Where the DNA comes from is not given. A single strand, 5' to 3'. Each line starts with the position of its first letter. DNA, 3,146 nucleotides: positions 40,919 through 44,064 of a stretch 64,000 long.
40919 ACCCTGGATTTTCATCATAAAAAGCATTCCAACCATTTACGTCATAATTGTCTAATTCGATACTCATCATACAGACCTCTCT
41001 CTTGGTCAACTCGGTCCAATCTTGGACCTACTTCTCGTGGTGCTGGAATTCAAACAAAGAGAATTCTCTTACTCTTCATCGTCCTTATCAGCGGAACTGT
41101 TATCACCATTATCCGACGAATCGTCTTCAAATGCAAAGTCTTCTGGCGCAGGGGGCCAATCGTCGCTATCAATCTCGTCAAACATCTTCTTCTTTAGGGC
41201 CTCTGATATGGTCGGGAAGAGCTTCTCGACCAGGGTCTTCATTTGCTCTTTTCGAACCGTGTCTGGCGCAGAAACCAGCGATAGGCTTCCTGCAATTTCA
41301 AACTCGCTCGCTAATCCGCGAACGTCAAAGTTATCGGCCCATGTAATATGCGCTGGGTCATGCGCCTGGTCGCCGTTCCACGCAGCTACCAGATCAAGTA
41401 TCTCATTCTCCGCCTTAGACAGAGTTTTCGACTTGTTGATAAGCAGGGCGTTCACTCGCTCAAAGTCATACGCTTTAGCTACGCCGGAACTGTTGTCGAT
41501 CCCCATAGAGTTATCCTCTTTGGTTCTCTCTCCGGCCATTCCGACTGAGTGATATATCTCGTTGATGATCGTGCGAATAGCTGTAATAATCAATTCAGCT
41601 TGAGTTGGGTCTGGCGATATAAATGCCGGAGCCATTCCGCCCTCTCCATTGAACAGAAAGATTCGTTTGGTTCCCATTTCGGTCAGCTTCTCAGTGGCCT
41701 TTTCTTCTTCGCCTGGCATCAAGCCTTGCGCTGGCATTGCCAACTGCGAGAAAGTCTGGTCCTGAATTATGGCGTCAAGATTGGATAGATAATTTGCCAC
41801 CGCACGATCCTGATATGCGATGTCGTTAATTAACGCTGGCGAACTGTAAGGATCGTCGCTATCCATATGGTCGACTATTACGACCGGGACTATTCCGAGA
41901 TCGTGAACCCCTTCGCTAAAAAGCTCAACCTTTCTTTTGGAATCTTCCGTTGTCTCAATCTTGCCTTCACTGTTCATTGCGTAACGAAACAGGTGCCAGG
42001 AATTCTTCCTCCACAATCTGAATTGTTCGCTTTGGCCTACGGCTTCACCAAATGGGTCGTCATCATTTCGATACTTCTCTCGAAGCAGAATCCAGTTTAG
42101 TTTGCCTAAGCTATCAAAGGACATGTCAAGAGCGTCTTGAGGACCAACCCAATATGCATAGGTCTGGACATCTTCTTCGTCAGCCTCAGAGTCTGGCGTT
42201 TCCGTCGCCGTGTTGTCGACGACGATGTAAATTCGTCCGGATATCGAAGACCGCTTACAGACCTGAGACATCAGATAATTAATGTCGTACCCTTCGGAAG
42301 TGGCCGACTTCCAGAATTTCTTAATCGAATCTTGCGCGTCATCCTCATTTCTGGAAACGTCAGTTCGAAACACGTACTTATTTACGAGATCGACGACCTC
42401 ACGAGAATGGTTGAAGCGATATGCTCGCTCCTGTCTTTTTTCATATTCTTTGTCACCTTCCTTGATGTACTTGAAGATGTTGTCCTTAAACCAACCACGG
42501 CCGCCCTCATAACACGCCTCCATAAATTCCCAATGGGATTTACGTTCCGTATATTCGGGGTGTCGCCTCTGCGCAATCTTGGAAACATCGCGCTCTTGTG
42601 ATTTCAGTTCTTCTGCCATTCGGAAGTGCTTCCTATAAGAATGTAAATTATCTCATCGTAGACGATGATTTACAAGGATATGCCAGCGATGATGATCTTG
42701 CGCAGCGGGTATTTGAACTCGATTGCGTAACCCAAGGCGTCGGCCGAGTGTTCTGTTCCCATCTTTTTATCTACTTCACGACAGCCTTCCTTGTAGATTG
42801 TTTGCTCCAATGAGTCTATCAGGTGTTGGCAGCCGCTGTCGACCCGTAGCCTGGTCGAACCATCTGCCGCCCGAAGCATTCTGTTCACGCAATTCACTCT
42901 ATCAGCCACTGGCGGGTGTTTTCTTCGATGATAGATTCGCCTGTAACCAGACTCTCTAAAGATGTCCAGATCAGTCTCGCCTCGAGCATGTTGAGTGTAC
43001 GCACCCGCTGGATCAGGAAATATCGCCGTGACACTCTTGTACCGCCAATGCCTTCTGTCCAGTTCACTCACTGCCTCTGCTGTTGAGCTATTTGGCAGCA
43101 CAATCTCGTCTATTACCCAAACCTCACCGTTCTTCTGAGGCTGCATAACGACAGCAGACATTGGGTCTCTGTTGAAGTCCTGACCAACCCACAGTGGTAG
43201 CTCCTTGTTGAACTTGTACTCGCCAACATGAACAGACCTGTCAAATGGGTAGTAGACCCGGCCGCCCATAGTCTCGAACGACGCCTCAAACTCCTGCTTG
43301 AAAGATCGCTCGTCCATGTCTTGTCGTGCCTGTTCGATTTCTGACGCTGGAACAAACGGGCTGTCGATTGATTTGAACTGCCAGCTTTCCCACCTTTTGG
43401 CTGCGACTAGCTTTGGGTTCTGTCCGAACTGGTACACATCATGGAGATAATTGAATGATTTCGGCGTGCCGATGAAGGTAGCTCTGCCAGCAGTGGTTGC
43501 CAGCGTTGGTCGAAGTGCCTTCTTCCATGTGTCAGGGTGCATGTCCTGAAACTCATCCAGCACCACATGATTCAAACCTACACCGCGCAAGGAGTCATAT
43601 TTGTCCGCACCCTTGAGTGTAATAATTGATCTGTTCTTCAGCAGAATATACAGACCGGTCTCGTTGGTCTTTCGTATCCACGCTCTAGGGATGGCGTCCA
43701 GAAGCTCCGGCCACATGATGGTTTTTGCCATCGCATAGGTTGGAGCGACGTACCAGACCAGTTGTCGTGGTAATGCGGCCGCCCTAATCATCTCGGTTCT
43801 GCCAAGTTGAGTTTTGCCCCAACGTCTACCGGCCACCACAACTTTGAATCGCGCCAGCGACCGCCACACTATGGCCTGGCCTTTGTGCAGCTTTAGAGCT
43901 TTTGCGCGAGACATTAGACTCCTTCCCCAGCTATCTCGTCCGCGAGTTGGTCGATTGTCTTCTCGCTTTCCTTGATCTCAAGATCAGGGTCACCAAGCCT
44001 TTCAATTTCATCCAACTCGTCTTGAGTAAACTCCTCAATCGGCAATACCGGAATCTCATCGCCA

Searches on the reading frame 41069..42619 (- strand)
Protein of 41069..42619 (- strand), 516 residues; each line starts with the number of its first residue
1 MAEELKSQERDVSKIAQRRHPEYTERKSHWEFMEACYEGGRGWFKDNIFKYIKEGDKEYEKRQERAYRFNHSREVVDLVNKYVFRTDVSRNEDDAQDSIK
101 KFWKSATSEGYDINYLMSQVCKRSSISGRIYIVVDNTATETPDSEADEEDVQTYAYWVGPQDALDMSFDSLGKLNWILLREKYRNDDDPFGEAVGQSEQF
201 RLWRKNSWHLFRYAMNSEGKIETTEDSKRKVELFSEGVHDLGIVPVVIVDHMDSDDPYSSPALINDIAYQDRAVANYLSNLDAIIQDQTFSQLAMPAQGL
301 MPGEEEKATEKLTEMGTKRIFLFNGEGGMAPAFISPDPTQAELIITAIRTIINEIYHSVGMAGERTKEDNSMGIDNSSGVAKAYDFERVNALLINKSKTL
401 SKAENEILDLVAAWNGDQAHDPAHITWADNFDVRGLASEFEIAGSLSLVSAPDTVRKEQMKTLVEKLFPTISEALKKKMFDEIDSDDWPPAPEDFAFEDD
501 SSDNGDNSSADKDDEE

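Call 10: search_protein_families(library=phrogs, proteins=[window:41069-42619:-], max_evalue=0.001)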
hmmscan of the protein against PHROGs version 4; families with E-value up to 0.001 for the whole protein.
window:41069-42619:- (516 aa): 3 families
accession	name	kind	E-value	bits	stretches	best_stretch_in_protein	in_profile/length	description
phrog_145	-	head and packaging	9.9e-98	329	1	15-491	9-474/493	portal protein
phrog_12458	-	unknown function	5.5e-78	263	1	9-230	23-250/265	-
phrog_20858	-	unknown function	3.1e-77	260.2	1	295-492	1-196/250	-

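Call 12: search_dna_similar(query=window:41069-42619:-, collection=phages, mode=protein, max_rows=15)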
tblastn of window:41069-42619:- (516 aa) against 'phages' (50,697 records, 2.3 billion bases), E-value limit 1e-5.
Records with a match: 37; places in all: 37; records where one place covers at least 80% of the query: 36.
Best place of each record, by identity: <60% 37.
By first word of the organism name: Rhizobium 10; Klebsiella 6; Pseudomonas 6; Escherichia 4; Pelagibacter 3; Salmonella 2; Stenotrophomonas 2; Xanthomonas 1; Tunturiibacter 1; Phage 1; and 1 more.
By host as written in the record: - 3; Pseudomonas syringae pv. actinidiae 3; Salmonella enterica subsp. enterica serovar Typhimurium strain LT2 2; Pseudomonas syringae pv. avii 2; Rhizobium etli CFN42 2; Candidatus Pelagibacter sp. HTCC7211 2; Klebsiella pneumoniae strain 4011 1; Klebsiella pneumoniae strain 9362 1; and 21 more.
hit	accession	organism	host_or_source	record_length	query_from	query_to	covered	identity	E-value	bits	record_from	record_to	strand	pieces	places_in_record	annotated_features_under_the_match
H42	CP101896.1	Klebsiella phage GArcari-2022b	Klebsiella pneumoniae strain 4011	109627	3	490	95%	51.8%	2e-154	493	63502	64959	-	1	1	record has no annotation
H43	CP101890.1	Klebsiella phage GArcari-2022a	Klebsiella pneumoniae strain 9362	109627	3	490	95%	51.8%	2e-154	493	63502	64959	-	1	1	record has no annotation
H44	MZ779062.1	Klebsiella phage pJN2-26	horse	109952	2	490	95%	51.5%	6e-154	491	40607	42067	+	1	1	portal protein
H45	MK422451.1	Klebsiella phage ST13-OXA48phi12.3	Klebsiella pneumoniae ST13-OXA48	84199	3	490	95%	51.6%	7e-154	491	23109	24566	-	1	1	portal protein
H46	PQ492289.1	Klebsiella phage vB_KpnS_p4727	Klebsiella pneumoniae 4727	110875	3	490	95%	51.6%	7e-154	491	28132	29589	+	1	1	record has no annotation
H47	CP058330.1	Klebsiella phage vB_Kpn_1825-KPC53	Klebsiella pneumoniae subsp. pneumoniae ...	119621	3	490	95%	51.6%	8e-154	491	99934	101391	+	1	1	record has no annotation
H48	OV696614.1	Escherichia phage Cyrano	-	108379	4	490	94%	51.7%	1e-155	496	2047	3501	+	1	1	Head-Tail connector protein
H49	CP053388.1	Escherichia phage CMS-2020a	Escherichia coli strain SCU-107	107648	4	490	94%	51.7%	2e-155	496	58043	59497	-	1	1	record has no annotation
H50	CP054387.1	Escherichia phage CMS-2020a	Escherichia coli strain SCU-175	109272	4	490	94%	51.7%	3e-155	495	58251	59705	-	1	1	record has no annotation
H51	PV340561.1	Escherichia phage PhiR41_1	Escherichia coli str. K-12 substr. ...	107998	4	498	96%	50.5%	8e-154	491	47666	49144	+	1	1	hypothetical protein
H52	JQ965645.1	Salmonella phage SSU5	Salmonella enterica subsp. enterica ...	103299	3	490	95%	50.8%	2e-153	490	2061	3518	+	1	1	hypothetical protein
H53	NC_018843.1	Salmonella phage SSU5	Salmonella enterica subsp. enterica ...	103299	3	490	95%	50.8%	2e-153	490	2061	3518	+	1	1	hypothetical protein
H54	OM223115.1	Pseudomonas phage hairong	Pseudomonas syringae pv. actinidiae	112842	15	483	91%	50.3%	6e-136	439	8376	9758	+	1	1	portal protein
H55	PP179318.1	Pseudomonas phage Nican01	Pseudomonas syringae CC0094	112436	15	483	91%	50.2%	6e-136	440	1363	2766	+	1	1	portal protein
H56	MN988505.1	Rhizobium phage RHph_N1_10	Rhizobium phaseoli N1_10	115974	18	488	91%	49.6%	5e-140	451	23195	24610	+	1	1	putative phage portal protein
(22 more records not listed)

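Call 55: find_related_loci(query=window:41069-42619:-, collection=genome_contigs, flank=2000)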
Query window:41069-42619:- (516 aa) in genome_contigs; peptide patterns used: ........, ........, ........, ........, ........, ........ (x = any residue, [..] = any of these).
45 stretches matched a pattern, but none encodes a relative of the query by tblastn (E <= 1e-3).

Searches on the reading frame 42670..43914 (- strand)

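Call 10: search_protein_families(library=phrogs, proteins=[window:42670-43914:-], max_evalue=0.001)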
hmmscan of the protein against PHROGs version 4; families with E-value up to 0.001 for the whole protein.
window:42670-43914:- (414 aa): 5 families
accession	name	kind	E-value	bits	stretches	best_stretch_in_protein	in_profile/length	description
phrog_2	-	head and packaging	3.2e-49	169.4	1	6-406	263-598/807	terminase large subunit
phrog_10250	-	head and packaging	3e-43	149.2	1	197-405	2-219/228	terminase large subunit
phrog_7579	-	head and packaging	1.6e-11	44.9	1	21-209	17-209/239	terminase large subunit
phrog_38319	-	unknown function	5.9e-07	30.1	1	14-257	11-269/271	-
phrog_675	-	head and packaging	1.5e-05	24.5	1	17-156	51-196/576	terminase large subunit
